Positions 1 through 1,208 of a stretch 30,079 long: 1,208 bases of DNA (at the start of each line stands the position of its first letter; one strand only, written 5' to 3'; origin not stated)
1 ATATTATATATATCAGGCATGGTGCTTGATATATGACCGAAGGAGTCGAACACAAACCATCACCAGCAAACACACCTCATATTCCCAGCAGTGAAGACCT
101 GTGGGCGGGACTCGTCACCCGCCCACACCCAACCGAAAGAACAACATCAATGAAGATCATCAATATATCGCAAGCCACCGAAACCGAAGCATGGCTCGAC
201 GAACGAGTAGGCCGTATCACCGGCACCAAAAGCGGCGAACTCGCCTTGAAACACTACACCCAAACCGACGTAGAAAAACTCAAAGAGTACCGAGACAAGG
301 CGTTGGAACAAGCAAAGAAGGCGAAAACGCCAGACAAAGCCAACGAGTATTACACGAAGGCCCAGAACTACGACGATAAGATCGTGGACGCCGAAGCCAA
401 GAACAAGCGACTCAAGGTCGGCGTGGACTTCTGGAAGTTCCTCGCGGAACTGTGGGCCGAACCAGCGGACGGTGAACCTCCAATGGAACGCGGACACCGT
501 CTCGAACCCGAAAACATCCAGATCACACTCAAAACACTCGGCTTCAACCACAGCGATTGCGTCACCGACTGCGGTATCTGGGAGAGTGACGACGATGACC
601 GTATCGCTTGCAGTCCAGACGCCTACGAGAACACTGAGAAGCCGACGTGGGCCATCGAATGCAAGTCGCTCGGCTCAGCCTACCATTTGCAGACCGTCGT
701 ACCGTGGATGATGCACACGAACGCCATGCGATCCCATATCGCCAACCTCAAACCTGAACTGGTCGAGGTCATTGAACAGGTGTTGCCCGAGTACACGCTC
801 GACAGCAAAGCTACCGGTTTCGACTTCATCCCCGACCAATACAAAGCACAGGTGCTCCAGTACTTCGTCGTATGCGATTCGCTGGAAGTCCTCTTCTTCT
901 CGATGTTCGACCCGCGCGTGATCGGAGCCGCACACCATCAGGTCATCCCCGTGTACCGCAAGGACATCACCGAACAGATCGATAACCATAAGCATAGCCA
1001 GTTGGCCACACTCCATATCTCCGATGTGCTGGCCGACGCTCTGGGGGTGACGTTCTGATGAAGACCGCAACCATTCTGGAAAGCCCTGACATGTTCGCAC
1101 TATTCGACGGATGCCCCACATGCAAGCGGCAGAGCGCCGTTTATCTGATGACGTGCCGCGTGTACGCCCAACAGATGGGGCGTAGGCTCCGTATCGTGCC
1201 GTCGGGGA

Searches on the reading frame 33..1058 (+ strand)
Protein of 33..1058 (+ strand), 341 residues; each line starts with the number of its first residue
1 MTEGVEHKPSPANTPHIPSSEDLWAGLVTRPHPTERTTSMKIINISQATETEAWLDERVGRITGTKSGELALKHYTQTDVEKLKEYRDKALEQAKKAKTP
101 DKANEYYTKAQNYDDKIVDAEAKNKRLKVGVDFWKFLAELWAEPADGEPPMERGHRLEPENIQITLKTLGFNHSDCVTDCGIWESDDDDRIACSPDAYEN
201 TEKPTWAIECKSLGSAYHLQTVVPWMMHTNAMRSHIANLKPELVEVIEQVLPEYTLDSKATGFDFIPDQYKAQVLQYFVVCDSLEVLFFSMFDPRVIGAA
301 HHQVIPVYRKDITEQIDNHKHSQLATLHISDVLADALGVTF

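Call 12: search_protein_families(library=pfam, proteins=[window:33-1058:+], max_evalue=0.01)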
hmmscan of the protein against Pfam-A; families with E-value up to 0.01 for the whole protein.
window:33-1058:+ (341 aa): 1 family
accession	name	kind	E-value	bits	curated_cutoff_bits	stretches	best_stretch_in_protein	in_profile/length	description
PF09588.16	YqaJ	-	4.2e-07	30.8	22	1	54-222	2-123/150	YqaJ-like viral recombinase domain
